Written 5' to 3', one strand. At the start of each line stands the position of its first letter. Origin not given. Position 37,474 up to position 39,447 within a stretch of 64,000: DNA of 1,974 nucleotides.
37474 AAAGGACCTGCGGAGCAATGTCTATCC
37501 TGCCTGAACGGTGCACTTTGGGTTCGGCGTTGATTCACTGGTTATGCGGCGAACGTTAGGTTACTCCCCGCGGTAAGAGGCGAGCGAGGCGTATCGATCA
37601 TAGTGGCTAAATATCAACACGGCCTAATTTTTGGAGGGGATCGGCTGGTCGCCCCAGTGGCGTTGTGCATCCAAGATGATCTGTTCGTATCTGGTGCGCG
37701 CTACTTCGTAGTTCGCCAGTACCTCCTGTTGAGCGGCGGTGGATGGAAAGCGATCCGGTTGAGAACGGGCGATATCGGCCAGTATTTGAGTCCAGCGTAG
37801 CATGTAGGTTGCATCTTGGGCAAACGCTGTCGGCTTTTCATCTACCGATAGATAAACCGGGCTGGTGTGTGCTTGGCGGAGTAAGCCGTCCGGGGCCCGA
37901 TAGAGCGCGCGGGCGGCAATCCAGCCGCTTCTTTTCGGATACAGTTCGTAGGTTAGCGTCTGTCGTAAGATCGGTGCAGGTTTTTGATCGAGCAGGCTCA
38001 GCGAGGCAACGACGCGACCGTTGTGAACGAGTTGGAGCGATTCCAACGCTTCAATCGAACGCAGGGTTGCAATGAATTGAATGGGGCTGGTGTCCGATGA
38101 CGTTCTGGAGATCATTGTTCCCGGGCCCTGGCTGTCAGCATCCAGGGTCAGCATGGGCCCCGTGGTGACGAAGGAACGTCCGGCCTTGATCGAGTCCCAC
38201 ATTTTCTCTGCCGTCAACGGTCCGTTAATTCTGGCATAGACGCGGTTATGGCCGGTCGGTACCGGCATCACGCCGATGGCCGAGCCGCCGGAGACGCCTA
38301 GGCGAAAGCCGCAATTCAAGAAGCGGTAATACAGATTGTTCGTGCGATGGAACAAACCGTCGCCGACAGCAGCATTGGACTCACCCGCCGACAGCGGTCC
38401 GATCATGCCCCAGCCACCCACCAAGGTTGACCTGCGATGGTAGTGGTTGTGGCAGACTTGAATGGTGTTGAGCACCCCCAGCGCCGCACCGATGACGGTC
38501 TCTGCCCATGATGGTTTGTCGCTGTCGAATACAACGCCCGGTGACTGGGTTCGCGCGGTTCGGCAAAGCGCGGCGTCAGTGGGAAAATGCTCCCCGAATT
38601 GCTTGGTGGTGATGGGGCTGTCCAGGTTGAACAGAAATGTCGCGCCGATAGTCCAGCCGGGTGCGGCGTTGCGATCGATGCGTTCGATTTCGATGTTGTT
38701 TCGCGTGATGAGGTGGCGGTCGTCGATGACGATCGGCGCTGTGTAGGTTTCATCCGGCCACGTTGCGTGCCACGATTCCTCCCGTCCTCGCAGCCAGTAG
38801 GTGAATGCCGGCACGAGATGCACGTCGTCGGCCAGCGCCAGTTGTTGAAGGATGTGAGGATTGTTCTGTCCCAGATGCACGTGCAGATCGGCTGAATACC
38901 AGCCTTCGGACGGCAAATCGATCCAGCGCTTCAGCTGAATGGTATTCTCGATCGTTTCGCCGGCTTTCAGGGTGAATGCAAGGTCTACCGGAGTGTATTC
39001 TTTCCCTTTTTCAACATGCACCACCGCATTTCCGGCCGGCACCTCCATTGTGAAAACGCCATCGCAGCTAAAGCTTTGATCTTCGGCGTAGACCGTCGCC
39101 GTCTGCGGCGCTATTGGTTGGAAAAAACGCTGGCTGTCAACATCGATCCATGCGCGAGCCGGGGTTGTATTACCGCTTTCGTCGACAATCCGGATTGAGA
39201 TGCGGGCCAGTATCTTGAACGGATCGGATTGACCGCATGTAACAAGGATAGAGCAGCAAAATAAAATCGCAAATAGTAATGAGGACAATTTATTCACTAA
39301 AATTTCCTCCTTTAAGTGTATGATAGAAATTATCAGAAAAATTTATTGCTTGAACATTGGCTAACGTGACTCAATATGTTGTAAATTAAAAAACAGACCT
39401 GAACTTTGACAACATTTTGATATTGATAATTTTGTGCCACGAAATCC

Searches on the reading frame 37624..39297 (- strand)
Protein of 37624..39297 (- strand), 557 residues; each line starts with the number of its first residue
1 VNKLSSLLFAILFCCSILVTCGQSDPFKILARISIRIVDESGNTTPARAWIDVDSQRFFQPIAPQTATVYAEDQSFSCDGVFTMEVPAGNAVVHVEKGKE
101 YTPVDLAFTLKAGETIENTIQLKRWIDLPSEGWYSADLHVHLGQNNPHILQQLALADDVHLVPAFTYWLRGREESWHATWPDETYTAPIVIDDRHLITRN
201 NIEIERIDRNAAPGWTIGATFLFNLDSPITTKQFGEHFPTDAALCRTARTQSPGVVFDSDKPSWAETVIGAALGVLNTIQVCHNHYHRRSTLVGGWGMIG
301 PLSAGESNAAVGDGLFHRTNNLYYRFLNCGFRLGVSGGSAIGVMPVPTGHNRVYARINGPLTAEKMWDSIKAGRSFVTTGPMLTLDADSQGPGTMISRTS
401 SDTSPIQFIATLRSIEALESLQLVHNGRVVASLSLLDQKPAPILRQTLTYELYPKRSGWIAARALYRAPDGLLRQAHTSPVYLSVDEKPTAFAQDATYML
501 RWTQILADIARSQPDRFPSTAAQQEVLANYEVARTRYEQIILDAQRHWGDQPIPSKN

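Call 7: search_protein_families(library=pfam, proteins=[window:37624-39297:-], max_evalue=0.01)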
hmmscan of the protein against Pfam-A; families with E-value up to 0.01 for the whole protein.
window:37624-39297:- (557 aa): 0 families

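Call 53: search_protein_families(library=ncbifam, proteins=[P0251, window:37624-39294:-], max_evalue=0.01)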
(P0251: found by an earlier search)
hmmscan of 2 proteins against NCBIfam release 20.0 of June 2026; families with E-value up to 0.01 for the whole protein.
P0251 (491 aa): 6 families
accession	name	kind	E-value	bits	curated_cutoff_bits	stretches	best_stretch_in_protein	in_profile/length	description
NF008572.0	PRK11524.1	equivalog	1.2e-31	109.9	292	2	292-378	172-257/294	adenine-specific DNA-methyltransferase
NF050803.1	DnaMtaseCcrMCaul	equivalog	2.2e-19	69.6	830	1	312-382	182-252/350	adenine-specific DNA-methyltransferase CcrM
NF010253.0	PRK13699.1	subfamily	4.1e-14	52.8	244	1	291-377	121-205/226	DNA methyltransferase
NF040563.1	guided_IscB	equivalog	2.6e-11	43.2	175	1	412-476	183-245/314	RNA-guided endonuclease IscB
NF049971.1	CRISPR_Cas9d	exception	5.4e-11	41.9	375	1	413-474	537-602/986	type II CRISPR RNA-guided endonuclease Cas9d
TIGR01865.2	cas_Csn1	equivalog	1.7e-07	29.9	100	1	409-474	561-633/1070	type II CRISPR RNA-guided endonuclease Cas9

window:37624-39294:- (556 aa): 1 family
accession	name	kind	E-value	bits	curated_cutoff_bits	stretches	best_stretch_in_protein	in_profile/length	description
NF038032.1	CehA_McbA_metalo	domain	4.3e-30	105.2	80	1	316-482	154-314/315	CehA/McbA family metallohydrolase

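Call 54: search_protein_families(library=pfam, proteins=[P0251], max_evalue=1)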
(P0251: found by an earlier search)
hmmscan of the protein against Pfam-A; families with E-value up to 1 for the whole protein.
P0251 (491 aa): 10 families
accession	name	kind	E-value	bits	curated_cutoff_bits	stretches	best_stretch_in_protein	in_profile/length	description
PF01555.25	N6_N4_Mtase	-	3.1e-42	145.5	26.7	1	26-373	1-219/221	DNA methylase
PF01844.29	HNH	-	5.8e-12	46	21.4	1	424-469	1-47/47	HNH endonuclease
PF14279.12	HNH_5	-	3.2e-10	40.2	27.5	1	424-475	1-52/56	HNH endonuclease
PF02945.21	Endonuclease_7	-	0.00038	20.7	23.6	1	403-469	7-66/82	Recombination endonuclease VII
PF13395.12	HNH_4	-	0.001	19.4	22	1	432-469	15-51/54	HNH endonuclease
PF03602.21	Cons_hypoth95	-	0.018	15.2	24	1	22-39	110-127/182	Conserved hypothetical protein 95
PF02086.21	MethyltransfD12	-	0.018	15.2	22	0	24-42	174-195/253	D12 class N6 adenine-specific DNA methyltransferase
PF05724.17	TPMT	-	0.066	13.3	26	1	308-371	9-73/218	Thiopurine S-methyltransferase (TPMT)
PF03450.22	CO_deh_flav_C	-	0.12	12.9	25.5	1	343-394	36-88/102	CO dehydrogenase flavoprotein C-terminal domain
PF13847.12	Methyltransf_31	-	0.21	11.7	27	1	335-369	3-40/145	Methyltransferase domain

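Call 74: search_protein_families(library=padloc, proteins=[P0251, window:37624-39294:-], max_evalue=0.001)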
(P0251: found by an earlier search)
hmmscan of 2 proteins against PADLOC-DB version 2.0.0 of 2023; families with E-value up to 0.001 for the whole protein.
P0251 (491 aa): 76 families (the best 25 are shown)
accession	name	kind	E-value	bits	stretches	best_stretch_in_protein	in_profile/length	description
PDLC03354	MTase_II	-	2.1e-62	209.5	2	254-382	267-387/425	Type II methyltransferase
PDLC03339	MTase_II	-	1.3e-54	183.5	3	290-383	184-277/399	Type II methyltransferase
PDLC03300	MTase_II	-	3.3e-44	149.2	2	282-380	182-279/302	Type II methyltransferase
PDLC03299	MTase_II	-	5.8e-38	129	3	291-378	172-258/296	Type II methyltransferase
PDLC03636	MTase_III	-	5.1e-36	122.6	1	96-381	96-409/575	Type III methyltransferase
PDLC03371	MTase_II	-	1.3e-34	118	2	290-380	166-255/260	Type II methyltransferase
PDLC03644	MTase_III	-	1.5e-34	117.6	1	67-381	77-397/542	Type III methyltransferase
PDLC03638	MTase_III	-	8.8e-32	108.3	1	97-381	432-681/816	Type III methyltransferase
PDLC03635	MTase_III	-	4.4e-30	103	2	288-381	482-576/708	Type III methyltransferase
PDLC03633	MTase_III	-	1.3e-27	94.8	2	312-377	288-353/616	Type III methyltransferase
PDLC03641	MTase_III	-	9.9e-27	91.8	1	12-358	110-433/657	Type III methyltransferase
PDLC03320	MTase_II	-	1.6e-22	78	1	293-379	191-276/289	Type II methyltransferase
PDLC03265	MTase_II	-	2.7e-22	77.6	2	301-378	252-329/333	Type II methyltransferase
PDLC03216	MTase_II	-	3.7e-22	76.8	1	316-382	194-260/364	Type II methyltransferase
PDLC03634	MTase_III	-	6.8e-22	76.1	1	14-352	102-425/621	Type III methyltransferase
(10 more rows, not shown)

window:37624-39294:- (556 aa): 0 families
